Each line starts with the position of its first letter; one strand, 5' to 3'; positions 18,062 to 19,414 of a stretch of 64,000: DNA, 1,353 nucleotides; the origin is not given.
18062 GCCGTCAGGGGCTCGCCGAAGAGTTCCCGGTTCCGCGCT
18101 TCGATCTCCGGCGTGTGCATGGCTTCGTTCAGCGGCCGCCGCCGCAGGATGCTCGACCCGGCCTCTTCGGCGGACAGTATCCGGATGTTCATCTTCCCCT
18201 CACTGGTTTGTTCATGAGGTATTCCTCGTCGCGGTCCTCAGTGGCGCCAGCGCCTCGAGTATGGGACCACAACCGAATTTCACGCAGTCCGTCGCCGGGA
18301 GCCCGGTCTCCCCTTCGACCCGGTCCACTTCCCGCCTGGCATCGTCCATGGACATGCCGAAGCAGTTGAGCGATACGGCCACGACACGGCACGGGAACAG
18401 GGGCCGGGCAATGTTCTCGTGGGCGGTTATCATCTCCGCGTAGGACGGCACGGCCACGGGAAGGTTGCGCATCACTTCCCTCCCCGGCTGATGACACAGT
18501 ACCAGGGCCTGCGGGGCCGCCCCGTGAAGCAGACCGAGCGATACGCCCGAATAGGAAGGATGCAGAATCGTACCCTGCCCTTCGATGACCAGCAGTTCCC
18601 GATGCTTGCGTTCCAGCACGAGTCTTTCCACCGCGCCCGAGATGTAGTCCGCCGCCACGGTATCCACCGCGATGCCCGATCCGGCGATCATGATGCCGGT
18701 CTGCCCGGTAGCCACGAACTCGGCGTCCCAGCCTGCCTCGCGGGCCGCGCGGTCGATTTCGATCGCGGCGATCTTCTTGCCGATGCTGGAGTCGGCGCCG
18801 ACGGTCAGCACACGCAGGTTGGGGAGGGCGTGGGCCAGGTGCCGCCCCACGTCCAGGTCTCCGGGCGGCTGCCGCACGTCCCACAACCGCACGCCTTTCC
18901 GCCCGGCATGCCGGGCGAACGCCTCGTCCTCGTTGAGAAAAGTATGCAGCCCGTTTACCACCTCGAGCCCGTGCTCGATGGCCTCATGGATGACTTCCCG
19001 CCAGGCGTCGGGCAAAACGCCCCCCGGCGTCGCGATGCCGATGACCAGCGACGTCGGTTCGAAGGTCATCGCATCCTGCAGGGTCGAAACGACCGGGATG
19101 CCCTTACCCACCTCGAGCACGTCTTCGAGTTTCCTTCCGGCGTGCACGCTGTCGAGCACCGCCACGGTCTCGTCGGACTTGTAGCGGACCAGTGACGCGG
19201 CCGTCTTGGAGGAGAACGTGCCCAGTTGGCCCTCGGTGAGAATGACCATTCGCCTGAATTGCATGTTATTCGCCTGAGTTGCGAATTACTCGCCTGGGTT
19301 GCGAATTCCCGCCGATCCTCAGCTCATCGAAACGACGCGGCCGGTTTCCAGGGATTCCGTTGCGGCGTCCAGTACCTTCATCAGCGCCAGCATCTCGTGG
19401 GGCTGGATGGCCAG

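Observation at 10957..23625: Regulator-less catabolic block rich in PhyH dioxygenases, sulfatases and Gfo/Idh/MocA oxidoreductases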

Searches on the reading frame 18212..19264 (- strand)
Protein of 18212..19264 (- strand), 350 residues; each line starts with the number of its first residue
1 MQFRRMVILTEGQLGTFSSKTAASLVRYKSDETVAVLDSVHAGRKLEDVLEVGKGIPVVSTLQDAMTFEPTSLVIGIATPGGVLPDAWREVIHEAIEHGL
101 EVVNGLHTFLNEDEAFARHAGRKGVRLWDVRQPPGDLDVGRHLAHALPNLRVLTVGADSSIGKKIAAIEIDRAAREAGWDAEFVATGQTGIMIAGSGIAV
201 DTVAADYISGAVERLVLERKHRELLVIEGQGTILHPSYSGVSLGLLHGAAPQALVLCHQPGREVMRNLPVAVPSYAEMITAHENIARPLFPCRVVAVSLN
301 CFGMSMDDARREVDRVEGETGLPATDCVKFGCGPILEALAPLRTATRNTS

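Call 4: search_protein_families(library=pfam, proteins=[window:18212-19264:-], max_evalue=0.001)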
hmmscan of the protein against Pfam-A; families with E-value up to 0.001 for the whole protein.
window:18212-19264:- (350 aa): 2 families
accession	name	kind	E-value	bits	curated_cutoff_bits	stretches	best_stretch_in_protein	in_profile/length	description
PF07755.17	DUF1611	-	1e-65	221.4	25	1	144-335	7-200/201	Domain of unknown function (DUF1611_C) P-loop domain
PF17396.8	DUF1611_N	-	2.6e-30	105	22.6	1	41-133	3-95/95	Domain of unknown function (DUF1611_N) Rossmann-like domain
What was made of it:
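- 18212..19264 (-): DUF1611 protein, a DgcN-like putative N-acyltransferase. Part of the conserved core. DUF1611_N and DUF1611 domains (call 4).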

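Call 8: search_protein_families(library=ncbifam, proteins=[window:18212-19264:-], max_evalue=0.00001)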
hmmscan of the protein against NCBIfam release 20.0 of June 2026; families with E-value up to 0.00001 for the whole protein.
window:18212-19264:- (350 aa): 1 family
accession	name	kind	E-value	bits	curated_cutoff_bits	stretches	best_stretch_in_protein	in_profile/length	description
NF041892.1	DgcN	equivalog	9.8e-85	284.4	480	1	18-339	14-326/326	N-acetyltransferase DgcN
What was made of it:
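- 18212..19264 (-): NCBIfam DgcN scores 284 against a cutoff of 480 (call 8).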

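Call 10: find_homologous_proteins(query=window:18212-19264:-, max_evalue=1e-20)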
Query window:18212-19264:- (350 aa): 6479 proteins with E <= 1e-20 among 8000 candidates; the best 120 are listed.
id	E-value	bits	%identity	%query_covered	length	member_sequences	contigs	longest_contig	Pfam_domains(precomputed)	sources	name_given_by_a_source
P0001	2.5e-214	729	94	99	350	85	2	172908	PF07755.18,PF17396.9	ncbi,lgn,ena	-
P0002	4.2e-206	702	89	100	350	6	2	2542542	PF07755.18,PF17396.9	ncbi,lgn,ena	-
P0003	1.8e-202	690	90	98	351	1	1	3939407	PF07755.18,PF17396.9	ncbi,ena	-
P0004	2.0e-202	690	90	98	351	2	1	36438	PF07755.18,PF17396.9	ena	-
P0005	3.8e-202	689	90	99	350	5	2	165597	PF07755.18,PF17396.9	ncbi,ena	-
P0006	1.0e-201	687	90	98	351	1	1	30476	PF07755.18,PF17396.9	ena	-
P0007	2.8e-200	683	91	97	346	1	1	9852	PF07755.18,PF17396.9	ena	-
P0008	6.1e-200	681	88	99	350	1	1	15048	PF07755.18,PF17396.9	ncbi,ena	-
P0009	1.5e-199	680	88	99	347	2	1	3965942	PF07755.18,PF17396.9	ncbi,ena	-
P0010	2.1e-199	680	86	100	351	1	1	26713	PF07755.18,PF17396.9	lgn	-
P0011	3.1e-199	679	88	99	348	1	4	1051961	PF07755.18,PF17396.9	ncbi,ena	-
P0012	1.8e-198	677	89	97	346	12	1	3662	PF07755.18,PF17396.9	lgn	-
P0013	5.0e-198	675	88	99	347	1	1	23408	PF07755.18,PF17396.9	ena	-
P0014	7.1e-198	675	89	97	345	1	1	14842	PF07755.18,PF17396.9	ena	-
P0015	7.7e-198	674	89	97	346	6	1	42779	PF07755.18,PF17396.9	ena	-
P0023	4.3e-195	665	87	97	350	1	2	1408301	PF07755.18,PF17396.9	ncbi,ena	-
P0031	5.9e-174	596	75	99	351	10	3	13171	PF07755.18,PF17396.9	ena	-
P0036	1.3e-161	555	72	97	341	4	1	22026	PF07755.18,PF17396.9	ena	-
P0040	4.2e-149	514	65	98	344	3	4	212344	PF07755.18,PF17396.9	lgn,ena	-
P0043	1.1e-144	500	68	94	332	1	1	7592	PF07755.18,PF17396.9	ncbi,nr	ncbi:MAG: DUF1611 domain-containing protein, partial [Candidatus Latescibacteria bacterium]|nr:DUF16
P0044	2.7e-144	498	63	97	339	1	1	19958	PF07755.18,PF17396.9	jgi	-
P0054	1.6e-112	394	52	98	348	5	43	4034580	PF07755.18,PF17396.9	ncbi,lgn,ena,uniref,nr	ncbi:conserved hypothetical protein [Candidatus Brocadia sinica JPN1]|uniref:DUF1611 domain-containi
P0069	1.6e-110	387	52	98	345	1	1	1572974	PF07755.18,PF17396.9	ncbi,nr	ncbi:MAG: DUF1611 domain-containing protein [Planctomycetia bacterium]|nr:DUF1611 domain-containing 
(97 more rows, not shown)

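Call 11: find_encoding_contigs(protein=P0003, flank=10000, max_places=2)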
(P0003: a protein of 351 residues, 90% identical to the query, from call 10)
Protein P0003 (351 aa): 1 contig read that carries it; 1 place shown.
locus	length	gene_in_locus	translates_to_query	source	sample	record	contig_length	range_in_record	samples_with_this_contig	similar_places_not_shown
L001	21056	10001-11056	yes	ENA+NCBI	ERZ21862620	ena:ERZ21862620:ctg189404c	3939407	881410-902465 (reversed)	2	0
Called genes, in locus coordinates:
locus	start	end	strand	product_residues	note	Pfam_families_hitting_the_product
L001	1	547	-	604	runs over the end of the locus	PF00890:FAD_binding_2, PF01266:DAO (faint), PF03486:HI0933_like (faint), PF07992:Pyr_redox_2 (faint), PF02910:Succ_DH_flav_C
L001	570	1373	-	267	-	-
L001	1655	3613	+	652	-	PF20581:DUF6785, PF20580:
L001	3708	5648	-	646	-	PF20581:DUF6785, PF20580:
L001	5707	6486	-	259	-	PF00106:adh_short, PF08659:KR, PF23441:SDR, PF13561:adh_short_C2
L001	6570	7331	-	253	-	PF01261:AP_endonuc_2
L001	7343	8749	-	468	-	PF00884:Sulfatase, PF01663:Phosphodiest, PF16347:SGSH_C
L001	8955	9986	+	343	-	PF01408:GFO_IDH_MocA, PF03447:NAD_binding_3 (faint), PF22725:GFO_IDH_MocA_C3, PF02894:GFO_IDH_MocA_C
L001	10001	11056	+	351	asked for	PF17396:DUF1611_N, PF07755:DUF1611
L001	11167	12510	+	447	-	PF00815:Histidinol_dh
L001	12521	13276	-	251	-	PF03328:HpcH_HpaI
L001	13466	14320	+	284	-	PF01738:DLH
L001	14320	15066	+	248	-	PF05721:PhyH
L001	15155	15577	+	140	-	PF01502:PRA-CH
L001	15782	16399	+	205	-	PF01936:NYN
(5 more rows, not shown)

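Call 12: find_encoding_contigs(protein=P0040, flank=10000, max_places=3)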
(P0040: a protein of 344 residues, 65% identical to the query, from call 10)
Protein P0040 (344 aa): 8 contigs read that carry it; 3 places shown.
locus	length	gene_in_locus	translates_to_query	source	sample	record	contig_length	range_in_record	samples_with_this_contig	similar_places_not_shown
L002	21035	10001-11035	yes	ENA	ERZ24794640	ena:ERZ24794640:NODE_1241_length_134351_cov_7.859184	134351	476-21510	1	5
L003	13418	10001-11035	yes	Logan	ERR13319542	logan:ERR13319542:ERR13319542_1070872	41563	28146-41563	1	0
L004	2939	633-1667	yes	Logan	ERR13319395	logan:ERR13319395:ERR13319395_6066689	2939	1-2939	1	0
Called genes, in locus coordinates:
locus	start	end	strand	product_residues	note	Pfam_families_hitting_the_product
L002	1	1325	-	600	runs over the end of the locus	?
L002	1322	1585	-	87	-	PF01155:HypA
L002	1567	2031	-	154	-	PF01750:HycI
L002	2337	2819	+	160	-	-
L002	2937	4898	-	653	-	PF20581:DUF6785, PF20580:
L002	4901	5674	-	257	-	PF00106:adh_short, PF08659:KR, PF23441:SDR (faint), PF13561:adh_short_C2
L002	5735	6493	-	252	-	PF01261:AP_endonuc_2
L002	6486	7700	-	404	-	PF07690:MFS_1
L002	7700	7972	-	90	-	-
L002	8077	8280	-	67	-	-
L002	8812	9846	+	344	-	PF01408:GFO_IDH_MocA, PF03447:NAD_binding_3 (weak), PF22725:GFO_IDH_MocA_C3, PF02894:GFO_IDH_MocA_C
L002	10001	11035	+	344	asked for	PF17396:DUF1611_N, PF07755:DUF1611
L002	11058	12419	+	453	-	PF00815:Histidinol_dh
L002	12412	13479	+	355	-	PF02615:Ldh_2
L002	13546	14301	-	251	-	PF03328:HpcH_HpaI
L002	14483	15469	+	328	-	PF05721:PhyH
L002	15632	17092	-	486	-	PF12801:Fer4_5 (weak), PF12838:Fer4_7 (faint), PF13237:Fer4_10 (weak), PF14697:Fer4_21 (weak), PF13187:Fer4_9 (weak)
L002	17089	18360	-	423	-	PF07992:Pyr_redox_2, PF00070:Pyr_redox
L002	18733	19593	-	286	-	PF01370:Epimerase, PF08338:DUF1731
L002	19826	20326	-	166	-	-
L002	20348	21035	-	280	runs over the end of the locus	PF05721:PhyH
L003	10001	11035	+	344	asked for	PF17396:DUF1611_N, PF07755:DUF1611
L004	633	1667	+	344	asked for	PF17396:DUF1611_N, PF07755:DUF1611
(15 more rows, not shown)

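Call 14: find_encoding_contigs(protein=P0054, flank=10000, max_places=1)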
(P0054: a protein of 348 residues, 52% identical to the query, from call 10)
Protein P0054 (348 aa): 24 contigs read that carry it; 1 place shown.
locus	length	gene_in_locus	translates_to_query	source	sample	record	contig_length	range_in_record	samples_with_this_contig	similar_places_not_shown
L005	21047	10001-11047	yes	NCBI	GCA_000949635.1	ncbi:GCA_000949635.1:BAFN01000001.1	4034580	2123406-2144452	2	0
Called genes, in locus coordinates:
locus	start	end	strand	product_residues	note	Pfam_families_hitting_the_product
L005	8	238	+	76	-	PF08765:Mor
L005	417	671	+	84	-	PF12728:HTH_17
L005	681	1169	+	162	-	-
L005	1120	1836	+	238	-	PF00589:Phage_integrase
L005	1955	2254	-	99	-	PF03083:MtN3_slv, PF04193:PQ-loop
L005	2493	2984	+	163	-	PF04306:DUF456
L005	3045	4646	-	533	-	PF02321:OEP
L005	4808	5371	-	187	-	PF01227:GTP_cyclohydroI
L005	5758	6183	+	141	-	PF12092:DUF3568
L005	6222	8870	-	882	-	PF01624:MutS_I, PF05188:MutS_II, PF05192:MutS_III, PF05190:MutS_IV, PF00488:MutS_V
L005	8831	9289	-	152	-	PF01986:DUF123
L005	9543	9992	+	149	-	PF01597:GCV_H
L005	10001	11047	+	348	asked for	PF17396:DUF1611_N, PF07755:DUF1611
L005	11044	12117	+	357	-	PF02746:MR_MLE_N, PF13378:MR_MLE_C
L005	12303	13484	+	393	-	PF01546:Peptidase_M20, PF07687:M20_dimer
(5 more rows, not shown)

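Call 15: find_encoding_contigs(protein=P0069, flank=10000, max_places=1)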
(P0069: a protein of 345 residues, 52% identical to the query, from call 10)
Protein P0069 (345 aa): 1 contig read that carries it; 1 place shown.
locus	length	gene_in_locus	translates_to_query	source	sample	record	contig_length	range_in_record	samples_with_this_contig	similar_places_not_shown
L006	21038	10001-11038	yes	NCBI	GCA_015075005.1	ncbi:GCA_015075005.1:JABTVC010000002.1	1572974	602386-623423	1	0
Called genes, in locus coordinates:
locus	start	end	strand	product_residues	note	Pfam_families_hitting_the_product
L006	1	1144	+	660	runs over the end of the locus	PF06835:LptC, PF13100:OstA_2 (faint), PF03968:LptD_N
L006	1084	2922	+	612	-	PF03009:GDPD, PF13513:HEAT_EZ (faint), PF13646:HEAT_2, PF00514:Arm (faint), PF01602:Adaptin_N (faint), PF02985:HEAT (faint), PF03130:HEAT_PBS (faint), PF13646:HEAT_2, +1 more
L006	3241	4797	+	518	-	PF00590:TP_methylase, PF02602:HEM4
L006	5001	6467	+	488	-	PF00999:Na_H_Exchanger, PF02080:TrkA_C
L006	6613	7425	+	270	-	PF00520:Ion_trans, PF07885:Ion_trans_2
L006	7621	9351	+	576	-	PF25059:FN3_DSCAM-DSCAML_C (faint), PF13620:CarboxypepD_reg, PF13715:CarbopepD_reg_2 (weak)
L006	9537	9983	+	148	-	PF01597:GCV_H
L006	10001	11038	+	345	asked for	PF17396:DUF1611_N, PF07755:DUF1611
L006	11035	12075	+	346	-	PF02746:MR_MLE_N, PF13378:MR_MLE_C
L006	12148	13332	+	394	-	PF01546:Peptidase_M20, PF07687:M20_dimer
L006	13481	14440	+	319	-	PF01351:RNase_HII (faint)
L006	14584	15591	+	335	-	PF01118:Semialdhyde_dh, PF02774:Semialdhyde_dhC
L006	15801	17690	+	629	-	PF00664:ABC_membrane, PF09818:ABC_ATPase (faint), PF00005:ABC_tran, PF02463:SMC_N (weak)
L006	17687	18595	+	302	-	PF01370:Epimerase, PF04321:RmlD_sub_bind, PF16363:GDP_Man_Dehyd, PF02719:Polysacc_synt_2 (weak)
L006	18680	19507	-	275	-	PF00520:Ion_trans, PF07885:Ion_trans_2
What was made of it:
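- Planctomycetal homologs sit with an MR_MLE racemase and an M20 deacylase (calls 14, 15).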

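Call 16: list_cluster_members(proteins=[P0001, P0002, P0003, P0005, P0009, P0011, P0023, P0040, P0043, P0008])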
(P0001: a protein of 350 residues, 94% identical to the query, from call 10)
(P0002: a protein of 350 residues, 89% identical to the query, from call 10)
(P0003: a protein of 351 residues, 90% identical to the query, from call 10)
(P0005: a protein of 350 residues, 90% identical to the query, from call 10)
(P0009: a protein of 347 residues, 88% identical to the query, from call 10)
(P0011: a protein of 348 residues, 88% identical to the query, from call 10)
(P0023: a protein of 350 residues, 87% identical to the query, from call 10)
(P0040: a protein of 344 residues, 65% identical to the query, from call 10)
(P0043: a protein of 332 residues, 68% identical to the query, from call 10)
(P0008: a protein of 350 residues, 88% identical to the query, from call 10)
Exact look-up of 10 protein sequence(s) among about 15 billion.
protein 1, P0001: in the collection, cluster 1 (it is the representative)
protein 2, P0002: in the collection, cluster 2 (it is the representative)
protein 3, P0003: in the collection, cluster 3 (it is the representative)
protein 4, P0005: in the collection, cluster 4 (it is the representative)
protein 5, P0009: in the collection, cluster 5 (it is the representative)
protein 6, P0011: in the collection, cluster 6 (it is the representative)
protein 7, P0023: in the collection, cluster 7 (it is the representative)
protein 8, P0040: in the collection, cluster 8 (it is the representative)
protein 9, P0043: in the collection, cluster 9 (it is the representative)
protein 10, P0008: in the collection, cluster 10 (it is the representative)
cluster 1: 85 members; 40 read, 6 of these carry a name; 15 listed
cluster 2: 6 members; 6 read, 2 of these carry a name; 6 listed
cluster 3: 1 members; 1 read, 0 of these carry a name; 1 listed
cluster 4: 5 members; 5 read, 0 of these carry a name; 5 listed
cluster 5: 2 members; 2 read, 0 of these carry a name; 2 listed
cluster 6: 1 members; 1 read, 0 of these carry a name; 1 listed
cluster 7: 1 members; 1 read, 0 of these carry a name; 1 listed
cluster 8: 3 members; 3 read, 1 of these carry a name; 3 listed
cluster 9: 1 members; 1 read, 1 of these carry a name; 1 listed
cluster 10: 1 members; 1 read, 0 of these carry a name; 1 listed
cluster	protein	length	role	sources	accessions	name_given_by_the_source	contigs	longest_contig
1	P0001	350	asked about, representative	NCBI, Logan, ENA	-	-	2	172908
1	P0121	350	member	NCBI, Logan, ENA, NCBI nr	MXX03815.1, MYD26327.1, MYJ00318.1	MAG: DUF1611 domain-containing protein [Gemmatimonadetes bacterium] | DUF1611 domain-containing protein [Gemmatimonadota bacterium]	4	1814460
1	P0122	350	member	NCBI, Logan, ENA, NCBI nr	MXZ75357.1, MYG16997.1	MAG: DUF1611 domain-containing protein [Gemmatimonadetes bacterium] | DUF1611 domain-containing protein [Gemmatimonadota bacterium]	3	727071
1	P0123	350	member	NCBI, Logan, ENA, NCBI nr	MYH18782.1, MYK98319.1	MAG: DUF1611 domain-containing protein [Gemmatimonadetes bacterium] | DUF1611 domain-containing protein [Gemmatimonadota bacterium]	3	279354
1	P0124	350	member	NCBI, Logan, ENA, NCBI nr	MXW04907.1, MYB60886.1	MAG: DUF1611 domain-containing protein [Gemmatimonadetes bacterium] | DUF1611 domain-containing protein [Gemmatimonadota bacterium]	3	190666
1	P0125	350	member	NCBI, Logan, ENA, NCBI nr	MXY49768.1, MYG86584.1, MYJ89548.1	MAG: DUF1611 domain-containing protein [Gemmatimonadetes bacterium] | DUF1611 domain-containing protein [Gemmatimonadota bacterium]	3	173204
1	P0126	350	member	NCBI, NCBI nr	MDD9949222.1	MAG: DUF1611 domain-containing protein [candidate division Zixibacteria bacterium] | DUF1611 domain-containing protein [candidate division Zixibacteria bacterium]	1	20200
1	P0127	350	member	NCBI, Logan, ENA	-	-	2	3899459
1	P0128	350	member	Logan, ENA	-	-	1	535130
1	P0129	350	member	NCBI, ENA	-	-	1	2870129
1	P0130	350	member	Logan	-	-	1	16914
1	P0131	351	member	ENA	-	-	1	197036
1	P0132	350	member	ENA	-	-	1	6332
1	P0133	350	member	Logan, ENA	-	-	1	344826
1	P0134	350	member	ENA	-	-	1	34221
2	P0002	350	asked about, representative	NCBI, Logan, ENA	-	-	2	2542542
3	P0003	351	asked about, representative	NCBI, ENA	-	-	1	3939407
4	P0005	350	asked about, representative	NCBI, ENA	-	-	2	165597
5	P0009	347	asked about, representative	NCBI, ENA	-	-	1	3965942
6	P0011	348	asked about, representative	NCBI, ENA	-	-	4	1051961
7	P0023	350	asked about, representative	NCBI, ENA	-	-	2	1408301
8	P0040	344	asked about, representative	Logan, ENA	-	-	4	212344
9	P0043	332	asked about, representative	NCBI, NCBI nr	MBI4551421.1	MAG: DUF1611 domain-containing protein, partial [Candidatus Latescibacteria bacterium] | DUF1611 domain-containing protein [Candidatus Latescibacterota bacterium]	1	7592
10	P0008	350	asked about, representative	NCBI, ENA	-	-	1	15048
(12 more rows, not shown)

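Call 17: find_related_loci(query=window:18212-19264:-, collection=genome_contigs, flank=10000)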
Query window:18212-19264:- (350 aa) in genome_contigs; peptide patterns used: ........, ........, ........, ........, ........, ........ (x = any residue, [..] = any of these).
185 stretches matched a pattern; 20 encode a relative of the query (tblastn E <= 1e-3); 20 distinct loci.
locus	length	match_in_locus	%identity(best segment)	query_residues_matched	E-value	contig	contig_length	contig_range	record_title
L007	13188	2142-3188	94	1-349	0e+0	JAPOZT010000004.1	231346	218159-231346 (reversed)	MAG: Gemmatimonadetes bacterium isolate IRC1_bin_16 NODE_36_length_231346_cov_20.7767, whole genome shotgun sequence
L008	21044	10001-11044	93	1-348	0e+0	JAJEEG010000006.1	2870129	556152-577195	MAG: Candidatus Latescibacterota bacterium isolate p16x34bins.14 k141_287726, whole genome shotgun sequence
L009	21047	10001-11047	95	1-349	0e+0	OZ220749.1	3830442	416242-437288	MAG: bacterium isolate 072a604d-d951-4d4f-bb27-b5f30d89a258 genome assembly, chromosome: 1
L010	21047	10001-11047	93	1-349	0e+0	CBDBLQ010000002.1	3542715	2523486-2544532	MAG: bacterium isolate 7e3eab2d-bf14-4947-a8f9-fc6ddb354d52 genome assembly, contig: contig_2, whole genome shotgun sequ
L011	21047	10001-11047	93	1-349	0e+0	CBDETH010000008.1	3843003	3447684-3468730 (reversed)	MAG: bacterium isolate a37c322d-fd18-4de0-acdf-9ec38001f2fc genome assembly, contig: contig_8, whole genome shotgun sequ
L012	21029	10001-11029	90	1-343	0e+0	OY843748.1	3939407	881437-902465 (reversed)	MAG: bacterium isolate 9408d56b-0626-48ff-8cc4-40385ffb9045 genome assembly, chromosome: 1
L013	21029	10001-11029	89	1-343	0e+0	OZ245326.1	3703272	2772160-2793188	MAG: bacterium isolate 5c86cc85-80a8-49d9-b8ce-0f4659ada66a genome assembly, chromosome: 1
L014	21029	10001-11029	90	1-343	0e+0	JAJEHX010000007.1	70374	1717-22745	MAG: Candidatus Latescibacterota bacterium isolate p16x63bins.21 k141_465330, whole genome shotgun sequence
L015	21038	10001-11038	88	1-346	0e+0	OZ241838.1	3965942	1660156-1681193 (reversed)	MAG: bacterium isolate 834f4656-8c40-439b-be50-31c876aeaf38 genome assembly, chromosome: 1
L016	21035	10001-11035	88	1-345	0e+0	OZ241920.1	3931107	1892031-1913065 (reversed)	MAG: bacterium isolate c159a2c7-7ae9-43f8-b1c6-a8821b09048b genome assembly, chromosome: 1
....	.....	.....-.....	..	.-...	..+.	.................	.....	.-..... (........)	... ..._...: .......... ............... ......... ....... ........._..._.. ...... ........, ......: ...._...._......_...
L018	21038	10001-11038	88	1-346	0e+0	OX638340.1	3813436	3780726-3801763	MAG: uncultured Gemmatimonadota bacterium isolate 6ed59a95-0d5b-4630-9937-108f2708d2fb genome assembly, chromosome: 1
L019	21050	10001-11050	86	1-349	0e+0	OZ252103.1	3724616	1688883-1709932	MAG: bacterium isolate 8b9b2d7a-c40d-4f90-8ad6-3455a0001c0c genome assembly, chromosome: 1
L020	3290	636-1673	88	1-346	0e+0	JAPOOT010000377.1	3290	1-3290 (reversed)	MAG: Gemmatimonadetes bacterium isolate APA_bin_41 c_000000374923, whole genome shotgun sequence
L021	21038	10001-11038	86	1-346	0e+0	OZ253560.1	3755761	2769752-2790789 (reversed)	MAG: bacterium isolate 97c2cdc3-07c5-4390-9168-6b920e0bec44 genome assembly, chromosome: 1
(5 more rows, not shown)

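Call 19: find_encoding_contigs(protein=P0036, flank=10000, max_places=1)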
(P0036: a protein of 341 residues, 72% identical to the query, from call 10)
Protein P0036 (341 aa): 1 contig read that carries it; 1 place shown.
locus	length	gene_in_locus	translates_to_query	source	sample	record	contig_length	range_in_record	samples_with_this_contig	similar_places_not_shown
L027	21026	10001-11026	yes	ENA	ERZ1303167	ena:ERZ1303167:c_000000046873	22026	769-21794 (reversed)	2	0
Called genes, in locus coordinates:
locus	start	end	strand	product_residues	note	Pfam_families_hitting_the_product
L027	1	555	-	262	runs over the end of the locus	?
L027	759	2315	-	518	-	PF01425:Amidase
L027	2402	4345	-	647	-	PF20581:DUF6785, PF20580:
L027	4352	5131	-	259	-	PF00106:adh_short, PF08659:KR, PF13561:adh_short_C2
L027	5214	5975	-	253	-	PF01261:AP_endonuc_2 (weak)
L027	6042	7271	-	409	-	PF07690:MFS_1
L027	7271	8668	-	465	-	PF00884:Sulfatase, PF01663:Phosphodiest, PF16347:SGSH_C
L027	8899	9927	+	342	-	PF01408:GFO_IDH_MocA, PF22725:GFO_IDH_MocA_C3, PF02894:GFO_IDH_MocA_C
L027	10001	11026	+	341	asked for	PF17396:DUF1611_N, PF07755:DUF1611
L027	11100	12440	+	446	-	PF00815:Histidinol_dh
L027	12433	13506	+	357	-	PF02615:Ldh_2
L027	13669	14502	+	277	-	PF02811:PHP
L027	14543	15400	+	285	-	PF00149:Metallophos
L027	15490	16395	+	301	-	PF05721:PhyH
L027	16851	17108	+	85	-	PF05050:Methyltransf_21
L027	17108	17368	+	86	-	-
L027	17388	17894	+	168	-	PF12867:DinB_2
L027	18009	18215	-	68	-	-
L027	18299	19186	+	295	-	PF23678:YqhI, PF01738:DLH, PF00326:Peptidase_S9 (faint), PF02129:Peptidase_S15 (weak), PF08840:BAAT_C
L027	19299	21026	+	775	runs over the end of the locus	PF01804:Penicil_amidase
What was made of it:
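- hisD and Ldh_2 overlap by 8 nt in L002 and L027 (calls 12, 19).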
